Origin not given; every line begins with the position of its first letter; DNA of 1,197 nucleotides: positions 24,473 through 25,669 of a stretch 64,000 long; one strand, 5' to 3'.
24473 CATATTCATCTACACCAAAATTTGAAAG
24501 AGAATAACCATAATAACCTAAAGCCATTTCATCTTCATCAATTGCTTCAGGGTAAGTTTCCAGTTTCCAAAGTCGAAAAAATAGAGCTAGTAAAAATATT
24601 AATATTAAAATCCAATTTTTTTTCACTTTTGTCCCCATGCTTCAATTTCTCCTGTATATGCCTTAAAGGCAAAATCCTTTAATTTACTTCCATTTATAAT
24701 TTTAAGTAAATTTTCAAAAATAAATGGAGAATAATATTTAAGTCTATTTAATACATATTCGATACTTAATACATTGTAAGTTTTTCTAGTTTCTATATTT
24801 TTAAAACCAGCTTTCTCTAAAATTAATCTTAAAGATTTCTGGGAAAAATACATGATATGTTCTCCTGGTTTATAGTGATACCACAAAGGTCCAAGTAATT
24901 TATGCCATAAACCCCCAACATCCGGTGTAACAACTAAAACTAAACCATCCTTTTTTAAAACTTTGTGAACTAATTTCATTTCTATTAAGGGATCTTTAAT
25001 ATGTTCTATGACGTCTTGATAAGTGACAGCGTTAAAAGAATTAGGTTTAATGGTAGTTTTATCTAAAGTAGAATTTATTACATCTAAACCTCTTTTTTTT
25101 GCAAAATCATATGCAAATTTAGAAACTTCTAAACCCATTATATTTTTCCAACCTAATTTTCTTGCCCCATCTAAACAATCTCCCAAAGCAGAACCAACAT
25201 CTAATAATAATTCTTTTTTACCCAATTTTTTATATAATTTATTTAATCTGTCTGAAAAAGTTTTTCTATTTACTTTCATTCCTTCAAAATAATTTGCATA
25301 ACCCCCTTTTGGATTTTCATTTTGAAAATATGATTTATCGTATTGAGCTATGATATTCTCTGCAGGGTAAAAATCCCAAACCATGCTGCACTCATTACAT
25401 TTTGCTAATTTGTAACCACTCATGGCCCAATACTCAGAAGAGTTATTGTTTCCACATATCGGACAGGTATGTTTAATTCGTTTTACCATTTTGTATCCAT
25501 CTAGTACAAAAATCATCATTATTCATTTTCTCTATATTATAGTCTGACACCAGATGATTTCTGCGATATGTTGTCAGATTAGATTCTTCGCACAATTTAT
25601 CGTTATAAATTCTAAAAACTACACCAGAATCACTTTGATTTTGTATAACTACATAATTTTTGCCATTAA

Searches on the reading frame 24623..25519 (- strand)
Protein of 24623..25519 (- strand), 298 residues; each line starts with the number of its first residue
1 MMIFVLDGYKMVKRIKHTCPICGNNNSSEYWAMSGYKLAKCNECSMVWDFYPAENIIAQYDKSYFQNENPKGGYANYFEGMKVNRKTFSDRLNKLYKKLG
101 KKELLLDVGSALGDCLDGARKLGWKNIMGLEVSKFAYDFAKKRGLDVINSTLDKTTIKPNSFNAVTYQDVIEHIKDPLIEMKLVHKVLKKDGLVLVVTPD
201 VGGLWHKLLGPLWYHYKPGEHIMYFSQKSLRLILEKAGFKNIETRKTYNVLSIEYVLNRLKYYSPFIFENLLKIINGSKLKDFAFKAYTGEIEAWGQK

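Call 16: find_encoding_contigs(protein=window:24623-25519:-, flank=10000, max_places=1)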
Protein window:24623-25519:- (298 aa): 23 contigs read that carry it; 1 place shown.
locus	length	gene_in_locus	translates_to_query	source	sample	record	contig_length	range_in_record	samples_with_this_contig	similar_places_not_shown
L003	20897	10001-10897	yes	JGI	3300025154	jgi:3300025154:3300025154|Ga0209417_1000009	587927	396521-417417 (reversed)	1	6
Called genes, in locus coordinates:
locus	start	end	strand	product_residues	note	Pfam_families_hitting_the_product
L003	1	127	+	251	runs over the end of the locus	PF00535:Glycos_transf_2, PF10111:Glyco_tranf_2_2, PF13641:Glyco_tranf_2_3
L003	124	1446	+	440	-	PF02366:PMT, PF13231:PMT_2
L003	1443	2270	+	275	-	PF02498:Bro-N (weak)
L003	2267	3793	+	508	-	PF13231:PMT_2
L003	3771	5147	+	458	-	-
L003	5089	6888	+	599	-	-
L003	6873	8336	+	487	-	PF01943:Polysacc_synt, PF13440:Polysacc_synt_3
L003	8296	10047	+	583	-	-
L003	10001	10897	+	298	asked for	PF13489:Methyltransf_23, PF08241:Methyltransf_11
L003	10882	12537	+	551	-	PF02366:PMT, PF13231:PMT_2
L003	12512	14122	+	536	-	-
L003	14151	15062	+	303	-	PF00535:Glycos_transf_2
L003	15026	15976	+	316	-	PF13641:Glyco_tranf_2_3, PF00535:Glycos_transf_2, PF10111:Glyco_tranf_2_2 (faint)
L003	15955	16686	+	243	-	-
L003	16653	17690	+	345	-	PF00534:Glycos_transf_1, PF13692:Glyco_trans_1_4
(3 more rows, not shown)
